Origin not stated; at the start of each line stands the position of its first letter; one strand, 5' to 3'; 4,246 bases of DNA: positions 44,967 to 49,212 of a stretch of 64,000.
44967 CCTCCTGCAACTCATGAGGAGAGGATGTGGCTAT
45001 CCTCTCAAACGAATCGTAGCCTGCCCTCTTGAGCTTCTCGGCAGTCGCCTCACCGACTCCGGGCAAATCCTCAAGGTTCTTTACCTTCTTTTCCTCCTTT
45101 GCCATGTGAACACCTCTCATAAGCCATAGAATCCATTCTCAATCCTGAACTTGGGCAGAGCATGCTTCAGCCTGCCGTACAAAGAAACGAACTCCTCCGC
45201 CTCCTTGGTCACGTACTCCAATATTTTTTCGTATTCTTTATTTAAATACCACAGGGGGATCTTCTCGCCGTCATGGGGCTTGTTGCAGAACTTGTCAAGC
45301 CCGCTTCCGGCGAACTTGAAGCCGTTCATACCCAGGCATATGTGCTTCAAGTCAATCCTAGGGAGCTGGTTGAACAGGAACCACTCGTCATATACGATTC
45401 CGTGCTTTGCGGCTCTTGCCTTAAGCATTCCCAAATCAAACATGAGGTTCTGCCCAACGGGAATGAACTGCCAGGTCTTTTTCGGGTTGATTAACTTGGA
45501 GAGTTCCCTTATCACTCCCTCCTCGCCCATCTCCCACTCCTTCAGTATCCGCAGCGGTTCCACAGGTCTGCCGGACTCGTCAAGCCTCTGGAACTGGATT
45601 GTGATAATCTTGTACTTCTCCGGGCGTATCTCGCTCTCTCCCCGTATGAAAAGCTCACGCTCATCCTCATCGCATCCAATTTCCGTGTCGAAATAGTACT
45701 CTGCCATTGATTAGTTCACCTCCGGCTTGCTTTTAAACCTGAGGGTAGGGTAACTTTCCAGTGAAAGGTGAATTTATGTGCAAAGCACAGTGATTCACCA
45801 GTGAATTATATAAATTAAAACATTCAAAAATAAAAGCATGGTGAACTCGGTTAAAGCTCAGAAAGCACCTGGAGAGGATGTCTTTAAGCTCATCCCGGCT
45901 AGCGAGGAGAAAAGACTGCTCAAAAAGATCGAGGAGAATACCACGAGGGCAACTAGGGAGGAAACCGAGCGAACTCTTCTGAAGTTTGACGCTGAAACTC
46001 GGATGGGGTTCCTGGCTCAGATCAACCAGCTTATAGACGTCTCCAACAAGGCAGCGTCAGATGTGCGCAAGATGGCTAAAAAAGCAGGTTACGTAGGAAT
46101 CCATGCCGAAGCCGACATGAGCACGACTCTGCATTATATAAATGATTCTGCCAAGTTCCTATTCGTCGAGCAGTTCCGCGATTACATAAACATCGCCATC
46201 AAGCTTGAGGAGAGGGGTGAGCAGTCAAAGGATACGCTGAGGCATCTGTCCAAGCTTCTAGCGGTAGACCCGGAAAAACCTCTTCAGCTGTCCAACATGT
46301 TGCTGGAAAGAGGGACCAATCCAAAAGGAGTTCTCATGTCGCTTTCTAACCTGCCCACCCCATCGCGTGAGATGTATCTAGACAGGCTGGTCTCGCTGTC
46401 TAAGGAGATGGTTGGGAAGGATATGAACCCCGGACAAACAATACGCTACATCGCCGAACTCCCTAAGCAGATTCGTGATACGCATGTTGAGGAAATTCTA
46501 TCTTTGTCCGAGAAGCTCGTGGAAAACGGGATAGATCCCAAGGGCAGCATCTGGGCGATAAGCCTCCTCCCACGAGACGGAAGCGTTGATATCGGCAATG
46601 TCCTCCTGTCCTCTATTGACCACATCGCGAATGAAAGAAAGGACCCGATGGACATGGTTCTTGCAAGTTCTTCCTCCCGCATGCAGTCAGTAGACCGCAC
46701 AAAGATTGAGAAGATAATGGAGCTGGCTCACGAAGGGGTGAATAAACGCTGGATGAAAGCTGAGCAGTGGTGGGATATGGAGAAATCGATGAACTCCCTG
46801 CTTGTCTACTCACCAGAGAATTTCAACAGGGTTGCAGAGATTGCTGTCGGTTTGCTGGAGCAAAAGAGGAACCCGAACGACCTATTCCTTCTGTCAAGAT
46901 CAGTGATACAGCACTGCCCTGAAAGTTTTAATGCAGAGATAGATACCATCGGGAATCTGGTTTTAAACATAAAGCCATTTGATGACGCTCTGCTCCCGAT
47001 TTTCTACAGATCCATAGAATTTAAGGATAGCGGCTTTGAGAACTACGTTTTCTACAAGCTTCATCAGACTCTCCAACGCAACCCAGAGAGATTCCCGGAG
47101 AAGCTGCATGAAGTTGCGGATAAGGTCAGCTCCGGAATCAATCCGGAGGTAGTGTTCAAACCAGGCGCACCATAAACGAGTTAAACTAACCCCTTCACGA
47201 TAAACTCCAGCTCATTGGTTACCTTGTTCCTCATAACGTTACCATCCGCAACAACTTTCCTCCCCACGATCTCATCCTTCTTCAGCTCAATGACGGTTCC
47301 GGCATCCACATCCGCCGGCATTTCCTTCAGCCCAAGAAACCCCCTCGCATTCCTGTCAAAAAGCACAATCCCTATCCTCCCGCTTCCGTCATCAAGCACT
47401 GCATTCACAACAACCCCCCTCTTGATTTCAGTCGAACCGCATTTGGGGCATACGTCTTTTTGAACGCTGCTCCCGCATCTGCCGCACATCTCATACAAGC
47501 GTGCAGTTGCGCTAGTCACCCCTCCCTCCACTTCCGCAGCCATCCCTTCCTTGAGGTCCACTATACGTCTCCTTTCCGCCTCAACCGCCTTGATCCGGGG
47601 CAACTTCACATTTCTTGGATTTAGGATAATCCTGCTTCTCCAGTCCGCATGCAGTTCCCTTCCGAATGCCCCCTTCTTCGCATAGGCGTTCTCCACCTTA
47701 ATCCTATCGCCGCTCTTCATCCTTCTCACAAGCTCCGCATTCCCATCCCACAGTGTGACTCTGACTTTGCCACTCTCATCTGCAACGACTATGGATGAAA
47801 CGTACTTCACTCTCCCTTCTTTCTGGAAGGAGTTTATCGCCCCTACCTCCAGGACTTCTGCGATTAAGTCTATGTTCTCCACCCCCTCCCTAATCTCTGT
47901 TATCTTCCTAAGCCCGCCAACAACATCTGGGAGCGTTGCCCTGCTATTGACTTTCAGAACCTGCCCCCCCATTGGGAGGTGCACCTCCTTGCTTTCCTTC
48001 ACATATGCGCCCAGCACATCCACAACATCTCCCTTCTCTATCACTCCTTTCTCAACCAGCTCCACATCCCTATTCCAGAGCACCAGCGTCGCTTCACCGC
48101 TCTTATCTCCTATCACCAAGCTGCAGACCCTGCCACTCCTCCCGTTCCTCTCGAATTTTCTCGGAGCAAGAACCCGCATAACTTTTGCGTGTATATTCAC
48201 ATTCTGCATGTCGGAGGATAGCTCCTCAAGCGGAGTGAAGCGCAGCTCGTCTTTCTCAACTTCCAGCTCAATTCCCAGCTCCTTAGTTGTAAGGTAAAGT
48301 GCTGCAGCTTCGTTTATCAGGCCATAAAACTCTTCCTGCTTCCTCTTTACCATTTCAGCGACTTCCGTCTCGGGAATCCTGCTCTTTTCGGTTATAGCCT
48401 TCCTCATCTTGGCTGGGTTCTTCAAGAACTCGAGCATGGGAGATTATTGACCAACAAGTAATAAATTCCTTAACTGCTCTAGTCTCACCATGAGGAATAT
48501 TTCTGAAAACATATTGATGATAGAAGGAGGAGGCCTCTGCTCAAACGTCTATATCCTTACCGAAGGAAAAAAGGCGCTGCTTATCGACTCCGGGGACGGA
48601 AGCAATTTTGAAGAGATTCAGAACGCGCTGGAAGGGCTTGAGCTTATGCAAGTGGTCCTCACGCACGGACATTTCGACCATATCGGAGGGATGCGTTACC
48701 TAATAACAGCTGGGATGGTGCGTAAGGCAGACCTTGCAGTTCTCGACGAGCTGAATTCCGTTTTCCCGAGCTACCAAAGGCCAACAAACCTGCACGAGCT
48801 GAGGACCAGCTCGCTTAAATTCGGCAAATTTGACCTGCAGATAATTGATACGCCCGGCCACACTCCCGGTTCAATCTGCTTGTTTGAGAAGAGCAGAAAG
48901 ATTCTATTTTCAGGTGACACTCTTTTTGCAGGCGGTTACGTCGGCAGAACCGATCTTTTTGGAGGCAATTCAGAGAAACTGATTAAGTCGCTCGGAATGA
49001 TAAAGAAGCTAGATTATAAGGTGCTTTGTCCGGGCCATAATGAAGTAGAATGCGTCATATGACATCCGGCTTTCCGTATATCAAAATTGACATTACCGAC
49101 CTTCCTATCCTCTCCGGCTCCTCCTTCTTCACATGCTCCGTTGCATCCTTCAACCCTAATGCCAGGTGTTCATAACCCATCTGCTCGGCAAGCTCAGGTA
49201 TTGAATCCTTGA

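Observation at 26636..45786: Four copies of a ~45-60 nt element (TATA-like box + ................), two at tnpB 5' ends and two solo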

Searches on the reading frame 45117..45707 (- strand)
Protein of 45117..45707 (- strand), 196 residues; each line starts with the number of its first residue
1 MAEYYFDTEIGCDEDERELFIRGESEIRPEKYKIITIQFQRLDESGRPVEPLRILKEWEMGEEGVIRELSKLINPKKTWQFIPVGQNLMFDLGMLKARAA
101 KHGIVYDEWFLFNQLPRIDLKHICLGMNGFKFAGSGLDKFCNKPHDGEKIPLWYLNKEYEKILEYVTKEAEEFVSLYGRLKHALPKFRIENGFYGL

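Call 8: search_protein_families(library=pfam, proteins=[window:45117-45707:-])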
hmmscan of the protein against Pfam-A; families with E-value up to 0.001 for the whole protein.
window:45117-45707:- (196 aa): 0 families

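Call 54: search_protein_families(library=pfam, max_evalue=0.01, proteins=[window:45117-45707:-])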
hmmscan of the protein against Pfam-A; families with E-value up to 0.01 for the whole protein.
window:45117-45707:- (196 aa): 0 families

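Call 55: find_homologous_proteins(query=window:45120-45707:-, max_evalue=0.00001)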
Query window:45120-45707:- (196 aa): 55 proteins with E <= 0.00001 among 116 candidates.
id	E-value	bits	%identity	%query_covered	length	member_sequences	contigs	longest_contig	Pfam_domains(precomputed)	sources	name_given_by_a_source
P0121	4.3e-125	433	94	100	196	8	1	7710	-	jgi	-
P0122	6.6e-102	358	77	100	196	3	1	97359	-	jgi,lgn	jgi:hypothetical protein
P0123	1.7e-98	346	75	99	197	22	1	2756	-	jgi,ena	-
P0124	3.2e-98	346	73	100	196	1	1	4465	-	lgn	-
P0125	2.4e-92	326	71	100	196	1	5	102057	-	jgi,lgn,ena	jgi:hypothetical protein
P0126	3.0e-85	303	68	99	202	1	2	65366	-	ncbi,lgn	ncbi:MAG: hypothetical protein QXF56_05485 [Candidatus Micrarchaeia archaeon]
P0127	1.3e-84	301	65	97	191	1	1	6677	-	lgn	-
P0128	1.1e-73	265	59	98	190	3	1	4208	-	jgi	jgi:hypothetical protein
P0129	1.2e-70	256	58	98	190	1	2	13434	-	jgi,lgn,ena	-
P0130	1.7e-64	235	54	99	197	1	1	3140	-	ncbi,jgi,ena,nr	ncbi:MAG: hypothetical protein DRG59_11320 [Deltaproteobacteria bacterium]|nr:MAG: hypothetical prot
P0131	4.4e-63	231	54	96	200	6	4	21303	-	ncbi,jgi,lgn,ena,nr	ncbi:MAG: hypothetical protein DRO76_02180 [Candidatus Altiarchaeales archaeon]|nr:MAG: hypothetical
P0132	1.9e-62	229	53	99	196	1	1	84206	-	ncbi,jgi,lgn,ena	-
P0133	5.4e-62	227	55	99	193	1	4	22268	-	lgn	-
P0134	1.7e-61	226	54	98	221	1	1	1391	-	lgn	-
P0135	1.8e-61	225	53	98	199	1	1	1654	-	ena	-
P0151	6.7e-52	194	51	98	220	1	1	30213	-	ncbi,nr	ncbi:Uncharacterised protein [Candidatus Burarchaeum australiense]|nr:Uncharacterised protein [Candi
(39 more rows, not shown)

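Call 56: find_encoding_contigs(protein=P0121, flank=4000, max_places=2)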
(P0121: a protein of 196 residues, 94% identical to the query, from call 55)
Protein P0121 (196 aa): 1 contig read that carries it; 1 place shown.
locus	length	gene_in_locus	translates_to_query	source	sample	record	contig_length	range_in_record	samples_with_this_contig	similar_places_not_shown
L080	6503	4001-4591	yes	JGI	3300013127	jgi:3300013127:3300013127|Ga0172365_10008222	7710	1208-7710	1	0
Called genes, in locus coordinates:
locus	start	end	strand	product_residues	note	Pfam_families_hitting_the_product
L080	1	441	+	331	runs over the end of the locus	PF20168:PDS5 (weak), PF22928:INTS1_R4 (faint), PF01602:Adaptin_N (faint), PF02985:HEAT (faint)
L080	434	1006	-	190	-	PF23023:Anti-Pycsar_Apyc1 (weak), PF00753:Lactamase_B, PF19583:ODP, PF12706:Lactamase_B_2 (weak)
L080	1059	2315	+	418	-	PF21473:OB_Ssb-like (faint), PF17244:CDC24_OB3 (faint), PF01336:tRNA_anti-codon (faint)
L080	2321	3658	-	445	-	-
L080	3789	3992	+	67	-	-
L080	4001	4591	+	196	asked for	-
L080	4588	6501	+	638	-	?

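Call 57: find_encoding_contigs(protein=P0122, flank=4000, max_places=2)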
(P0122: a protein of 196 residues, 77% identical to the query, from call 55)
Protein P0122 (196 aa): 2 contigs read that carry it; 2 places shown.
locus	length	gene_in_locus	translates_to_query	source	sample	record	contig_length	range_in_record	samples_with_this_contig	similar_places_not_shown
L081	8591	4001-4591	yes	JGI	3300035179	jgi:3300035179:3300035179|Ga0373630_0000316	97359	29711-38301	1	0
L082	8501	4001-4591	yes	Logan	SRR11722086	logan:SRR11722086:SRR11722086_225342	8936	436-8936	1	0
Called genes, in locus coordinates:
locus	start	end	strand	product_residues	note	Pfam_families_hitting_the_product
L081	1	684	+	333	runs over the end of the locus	-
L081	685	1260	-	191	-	PF00753:Lactamase_B, PF19583:ODP, PF23023:Anti-Pycsar_Apyc1 (weak), PF12706:Lactamase_B_2 (weak)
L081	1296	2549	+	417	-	PF17244:CDC24_OB3 (faint), PF01336:tRNA_anti-codon (faint)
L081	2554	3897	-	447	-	-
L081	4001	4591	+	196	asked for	-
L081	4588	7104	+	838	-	PF00633:HHH (faint), PF10391:DNA_pol_lambd_f (faint), PF14520:HHH_5, PF08423:Rad51, PF14890:Intein_splicing, PF14528:LAGLIDADG_3 (weak), PF08423:Rad51, PF00154:RecA_N, +2 more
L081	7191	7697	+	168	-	PF03703:bPH_2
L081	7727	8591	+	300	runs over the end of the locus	PF00005:ABC_tran, PF13304:AAA_21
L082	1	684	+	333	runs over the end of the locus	-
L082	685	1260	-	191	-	PF00753:Lactamase_B, PF19583:ODP, PF23023:Anti-Pycsar_Apyc1 (weak), PF12706:Lactamase_B_2 (weak)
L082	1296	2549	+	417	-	PF17244:CDC24_OB3 (faint), PF01336:tRNA_anti-codon (faint)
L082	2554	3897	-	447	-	-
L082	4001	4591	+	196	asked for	-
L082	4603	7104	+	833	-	PF00633:HHH (faint), PF10391:DNA_pol_lambd_f (faint), PF14520:HHH_5, PF08423:Rad51, PF14890:Intein_splicing, PF14528:LAGLIDADG_3, PF08423:Rad51, PF00154:RecA_N, +2 more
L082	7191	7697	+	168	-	PF03703:bPH_2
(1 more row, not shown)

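Call 58: find_encoding_contigs(protein=P0125, flank=4000, max_places=2)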
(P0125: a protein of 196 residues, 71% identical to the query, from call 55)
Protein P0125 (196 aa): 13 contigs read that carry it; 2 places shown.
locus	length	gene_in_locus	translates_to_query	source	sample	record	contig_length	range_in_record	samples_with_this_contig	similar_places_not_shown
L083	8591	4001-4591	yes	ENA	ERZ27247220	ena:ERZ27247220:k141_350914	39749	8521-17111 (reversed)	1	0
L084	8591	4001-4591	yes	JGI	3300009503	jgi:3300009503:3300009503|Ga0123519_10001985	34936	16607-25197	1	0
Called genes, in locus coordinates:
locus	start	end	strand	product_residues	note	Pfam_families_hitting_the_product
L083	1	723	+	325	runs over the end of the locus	PF20168:PDS5 (faint)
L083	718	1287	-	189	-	PF00753:Lactamase_B, PF19583:ODP, PF23023:Anti-Pycsar_Apyc1 (faint), PF12706:Lactamase_B_2 (weak)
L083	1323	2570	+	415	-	PF17244:CDC24_OB3 (faint), PF21473:OB_Ssb-like (faint), PF01336:tRNA_anti-codon (weak)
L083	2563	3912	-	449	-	-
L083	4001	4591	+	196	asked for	-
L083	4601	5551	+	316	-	PF00633:HHH (faint), PF11731:Cdd1 (weak), PF14520:HHH_5, PF12826:HHH_2 (weak), PF00154:RecA_N, PF08423:Rad51, PF13481:AAA_25 (weak), PF06745:ATPase (weak), +1 more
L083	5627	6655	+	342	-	PF05559:DUF763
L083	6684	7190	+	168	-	PF03703:bPH_2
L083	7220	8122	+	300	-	PF00005:ABC_tran, PF02463:SMC_N (faint), PF13401:AAA_22 (faint), PF13304:AAA_21 (weak), PF13732:DrrA1-3_C (weak)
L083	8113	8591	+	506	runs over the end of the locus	PF12698:ABC2_membrane_3, PF01061:ABC2_membrane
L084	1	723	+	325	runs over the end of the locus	PF20168:PDS5 (faint)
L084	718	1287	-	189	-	PF00753:Lactamase_B, PF19583:ODP, PF23023:Anti-Pycsar_Apyc1 (faint), PF12706:Lactamase_B_2 (weak)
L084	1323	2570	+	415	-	PF09999:DUF2240 (weak), PF17244:CDC24_OB3 (faint), PF21473:OB_Ssb-like (faint), PF01336:tRNA_anti-codon (weak)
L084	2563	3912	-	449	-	-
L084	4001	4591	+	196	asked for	-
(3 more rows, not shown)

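Call 59: find_encoding_contigs(protein=P0126, flank=4000, max_places=2)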
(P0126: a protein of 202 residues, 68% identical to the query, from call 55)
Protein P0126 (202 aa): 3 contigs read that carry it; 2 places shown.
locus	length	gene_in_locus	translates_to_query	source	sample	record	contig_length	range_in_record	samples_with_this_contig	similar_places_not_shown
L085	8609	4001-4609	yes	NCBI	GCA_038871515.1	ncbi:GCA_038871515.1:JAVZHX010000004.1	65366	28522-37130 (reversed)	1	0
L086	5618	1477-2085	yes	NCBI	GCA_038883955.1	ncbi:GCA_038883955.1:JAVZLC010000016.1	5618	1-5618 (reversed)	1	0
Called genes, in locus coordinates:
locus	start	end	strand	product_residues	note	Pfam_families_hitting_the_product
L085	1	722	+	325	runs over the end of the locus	PF20168:PDS5 (faint)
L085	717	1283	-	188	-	PF00753:Lactamase_B, PF23023:Anti-Pycsar_Apyc1 (weak), PF19583:ODP, PF12706:Lactamase_B_2 (weak)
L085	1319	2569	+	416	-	PF09999:DUF2240 (faint), PF17244:CDC24_OB3 (faint), PF21473:OB_Ssb-like (faint), PF01336:tRNA_anti-codon (faint)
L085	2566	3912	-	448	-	-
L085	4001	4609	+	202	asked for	-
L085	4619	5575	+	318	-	PF00633:HHH (faint), PF11731:Cdd1 (weak), PF14520:HHH_5, PF12826:HHH_2 (weak), PF00154:RecA_N, PF08423:Rad51, PF13481:AAA_25 (weak), PF06745:ATPase (weak), +1 more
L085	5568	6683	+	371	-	PF05559:DUF763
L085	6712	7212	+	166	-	PF03703:bPH_2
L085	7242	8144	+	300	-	PF00005:ABC_tran, PF02463:SMC_N (faint), PF13401:AAA_22 (faint), PF13304:AAA_21 (weak)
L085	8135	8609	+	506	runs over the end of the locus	PF12679:ABC2_membrane_2 (weak), PF12698:ABC2_membrane_3, PF01061:ABC2_membrane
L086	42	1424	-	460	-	-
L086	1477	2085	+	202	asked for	-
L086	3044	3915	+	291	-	PF05559:DUF763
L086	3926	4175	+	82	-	PF05559:DUF763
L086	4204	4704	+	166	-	PF03703:bPH_2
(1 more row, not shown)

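Call 65: search_solved_structures(query=window:45117-45707:-, max_evalue=1)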
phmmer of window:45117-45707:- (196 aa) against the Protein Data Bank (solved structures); distinct sequences matched with E-value up to 1: 3.
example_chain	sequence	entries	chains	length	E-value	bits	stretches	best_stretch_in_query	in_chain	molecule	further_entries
2f96_A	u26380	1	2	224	0.0025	20.8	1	9-128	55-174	Ribonuclease T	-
7l7b_F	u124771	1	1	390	0.44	13.5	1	33-86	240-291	RNA polymerase sigma factor SigA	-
2fcr_A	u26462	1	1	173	0.94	12.4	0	100-143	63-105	FLAVODOXIN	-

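Call 66: search_protein_families(library=ncbifam, max_evalue=0.1, proteins=[window:45117-45707:-])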
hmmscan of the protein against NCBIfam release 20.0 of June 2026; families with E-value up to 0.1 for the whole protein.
window:45117-45707:- (196 aa): 0 families

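Call 80: find_encoding_contigs(protein=P0151, flank=2000, max_places=1)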
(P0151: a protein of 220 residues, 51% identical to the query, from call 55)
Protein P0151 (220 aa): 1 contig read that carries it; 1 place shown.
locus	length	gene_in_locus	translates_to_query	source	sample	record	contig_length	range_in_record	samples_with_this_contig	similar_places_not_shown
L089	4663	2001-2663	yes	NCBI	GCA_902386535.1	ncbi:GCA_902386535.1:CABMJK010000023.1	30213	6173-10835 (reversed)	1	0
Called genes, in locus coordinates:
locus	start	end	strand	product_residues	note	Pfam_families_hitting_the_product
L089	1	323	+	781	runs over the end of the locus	PF00403:HMA, PF00122:E1-E2_ATPase, PF00702:Hydrolase, PF12710:HAD (weak)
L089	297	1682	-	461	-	-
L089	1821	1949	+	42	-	-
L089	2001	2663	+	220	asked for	-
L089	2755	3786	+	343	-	PF00633:HHH (faint), PF11731:Cdd1 (weak), PF10391:DNA_pol_lambd_f (weak), PF14520:HHH_5, PF00154:RecA_N, PF08423:Rad51, PF13481:AAA_25, PF06745:ATPase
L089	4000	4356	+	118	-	-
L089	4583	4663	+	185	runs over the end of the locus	PF00908:dTDP_sugar_isom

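Call 81: find_encoding_contigs(protein=P0132, flank=2000, max_places=1)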
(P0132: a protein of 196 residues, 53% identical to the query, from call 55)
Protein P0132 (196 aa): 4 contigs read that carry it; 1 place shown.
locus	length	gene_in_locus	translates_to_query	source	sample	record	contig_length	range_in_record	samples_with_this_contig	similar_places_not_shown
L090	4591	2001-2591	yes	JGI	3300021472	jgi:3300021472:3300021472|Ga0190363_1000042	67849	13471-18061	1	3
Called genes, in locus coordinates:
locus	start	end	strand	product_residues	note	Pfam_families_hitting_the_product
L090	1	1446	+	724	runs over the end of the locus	PF00009:GTP_EFTU, PF22042:EF-G_D2, PF03144:GTP_EFTU_D2, PF14492:EFG_III, PF03764:EFG_IV, PF00679:EFG_C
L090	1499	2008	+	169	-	PF03104:DNA_pol_B_exo1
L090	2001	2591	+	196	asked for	-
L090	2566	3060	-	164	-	-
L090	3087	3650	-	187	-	-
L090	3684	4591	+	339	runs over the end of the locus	PF01142:TruD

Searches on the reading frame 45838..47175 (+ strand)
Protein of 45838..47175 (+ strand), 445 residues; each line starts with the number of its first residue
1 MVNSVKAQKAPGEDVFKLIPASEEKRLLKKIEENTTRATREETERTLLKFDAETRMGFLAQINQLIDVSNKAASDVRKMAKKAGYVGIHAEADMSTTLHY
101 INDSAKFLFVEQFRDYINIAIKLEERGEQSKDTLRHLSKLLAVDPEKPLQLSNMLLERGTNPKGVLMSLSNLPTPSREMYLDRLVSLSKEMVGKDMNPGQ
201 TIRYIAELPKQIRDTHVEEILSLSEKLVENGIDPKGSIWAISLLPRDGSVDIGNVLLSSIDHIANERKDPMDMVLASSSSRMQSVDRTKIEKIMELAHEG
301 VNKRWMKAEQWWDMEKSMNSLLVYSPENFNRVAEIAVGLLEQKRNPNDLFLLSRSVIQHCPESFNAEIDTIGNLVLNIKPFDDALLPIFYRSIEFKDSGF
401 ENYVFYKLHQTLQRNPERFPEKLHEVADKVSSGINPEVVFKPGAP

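Call 8: search_protein_families(library=pfam, proteins=[window:45838-47175:+])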
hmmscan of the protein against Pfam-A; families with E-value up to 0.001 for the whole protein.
window:45838-47175:+ (445 aa): 0 families

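Call 54: search_protein_families(library=pfam, max_evalue=0.01, proteins=[window:45838-47175:+])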
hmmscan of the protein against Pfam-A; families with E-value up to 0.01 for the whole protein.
window:45838-47175:+ (445 aa): 0 families

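Call 64: search_solved_structures(query=window:45838-47175:+, max_evalue=1)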
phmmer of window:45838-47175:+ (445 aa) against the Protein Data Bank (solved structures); distinct sequences matched with E-value up to 1: 5.
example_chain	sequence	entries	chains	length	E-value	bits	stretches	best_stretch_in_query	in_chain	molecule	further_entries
5i9d_A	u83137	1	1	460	8.8e-09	38.1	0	148-235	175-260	pentatricopeptide repeat protein dPPR-U8A2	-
5i9h_A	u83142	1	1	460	1.4e-08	37.4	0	147-235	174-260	pentatricopeptide repeat protein dPPR-U8G2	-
5i9g_C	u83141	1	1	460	1.9e-08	37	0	147-235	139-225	pentatricopeptide repeat protein dPPR-U8C2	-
5i9f_A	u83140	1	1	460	3.3e-08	36.2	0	147-235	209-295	pentatricopeptide repeat protein dPPR-U10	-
1x1f_A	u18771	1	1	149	0.74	11.9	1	94-182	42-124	Signal-transducing adaptor protein 1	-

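Call 66: search_protein_families(library=ncbifam, max_evalue=0.1, proteins=[window:45838-47175:+])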
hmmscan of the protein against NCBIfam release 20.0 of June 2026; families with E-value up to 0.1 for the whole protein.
window:45838-47175:+ (445 aa): 0 families

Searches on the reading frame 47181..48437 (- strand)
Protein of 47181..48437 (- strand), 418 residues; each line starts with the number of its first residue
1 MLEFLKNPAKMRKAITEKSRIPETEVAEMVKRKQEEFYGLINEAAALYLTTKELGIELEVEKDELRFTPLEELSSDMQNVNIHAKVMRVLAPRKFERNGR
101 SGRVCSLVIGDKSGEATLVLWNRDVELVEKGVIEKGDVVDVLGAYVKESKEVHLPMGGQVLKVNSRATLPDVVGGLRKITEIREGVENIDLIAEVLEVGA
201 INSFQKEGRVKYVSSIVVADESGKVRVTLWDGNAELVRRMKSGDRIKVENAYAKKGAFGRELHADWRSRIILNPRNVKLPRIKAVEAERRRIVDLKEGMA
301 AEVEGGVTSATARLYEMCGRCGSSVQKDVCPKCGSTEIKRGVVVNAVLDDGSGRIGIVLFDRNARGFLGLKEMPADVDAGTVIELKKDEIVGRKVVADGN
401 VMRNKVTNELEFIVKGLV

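Call 27: search_protein_families(library=pfam, proteins=[window:47181-48437:-], max_evalue=0.01)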
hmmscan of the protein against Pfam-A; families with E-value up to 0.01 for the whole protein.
window:47181-48437:- (418 aa): 6 families
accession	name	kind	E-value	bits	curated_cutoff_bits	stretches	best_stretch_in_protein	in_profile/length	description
PF01336.31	tRNA_anti-codon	-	1.6e-13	50.8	27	2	209-264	13-69/75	OB-fold nucleic acid binding domain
PF17244.8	CDC24_OB3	-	8.9e-08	32.6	25.4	1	182-355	2-181/216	Cell division control protein 24, OB domain 3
PF21473.3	Ssb-like_OB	-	2.2e-05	25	24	0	202-252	30-77/97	Single-stranded DNA binding protein Ssb-like, OB fold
PF21669.3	SHLD2_OB1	-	0.0001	22.5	26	1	201-247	38-85/138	Shieldin complex subunit 2, first OB fold domain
PF12773.13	DZR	-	0.00071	20.1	27.3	1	315-336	12-33/45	Double zinc ribbon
PF16900.11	REPA_OB_2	-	0.0073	16.7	27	0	187-238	11-65/98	Replication protein A OB domain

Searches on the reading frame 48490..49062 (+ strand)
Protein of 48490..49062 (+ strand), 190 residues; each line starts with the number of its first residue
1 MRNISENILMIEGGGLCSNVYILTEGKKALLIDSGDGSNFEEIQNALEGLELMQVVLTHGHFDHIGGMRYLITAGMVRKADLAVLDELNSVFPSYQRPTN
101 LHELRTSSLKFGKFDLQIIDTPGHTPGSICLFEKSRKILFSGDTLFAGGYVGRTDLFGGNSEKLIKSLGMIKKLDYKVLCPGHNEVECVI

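Call 87: search_protein_families(library=pfam, proteins=[window:48490-49062:+])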
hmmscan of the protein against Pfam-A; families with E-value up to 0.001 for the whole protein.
window:48490-49062:+ (190 aa): 3 families
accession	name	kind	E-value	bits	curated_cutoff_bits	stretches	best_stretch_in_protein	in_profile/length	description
PF00753.33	Lactamase_B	-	9.8e-31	107.7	22.7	1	18-183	6-196/196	Metallo-beta-lactamase superfamily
PF19583.5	ODP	-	3.9e-11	43.6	27.2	1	18-148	3-139/194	ODP family beta lactamase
PF12706.13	Lactamase_B_2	-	1.1e-06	28.9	27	1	53-144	32-143/200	Beta-lactamase superfamily domain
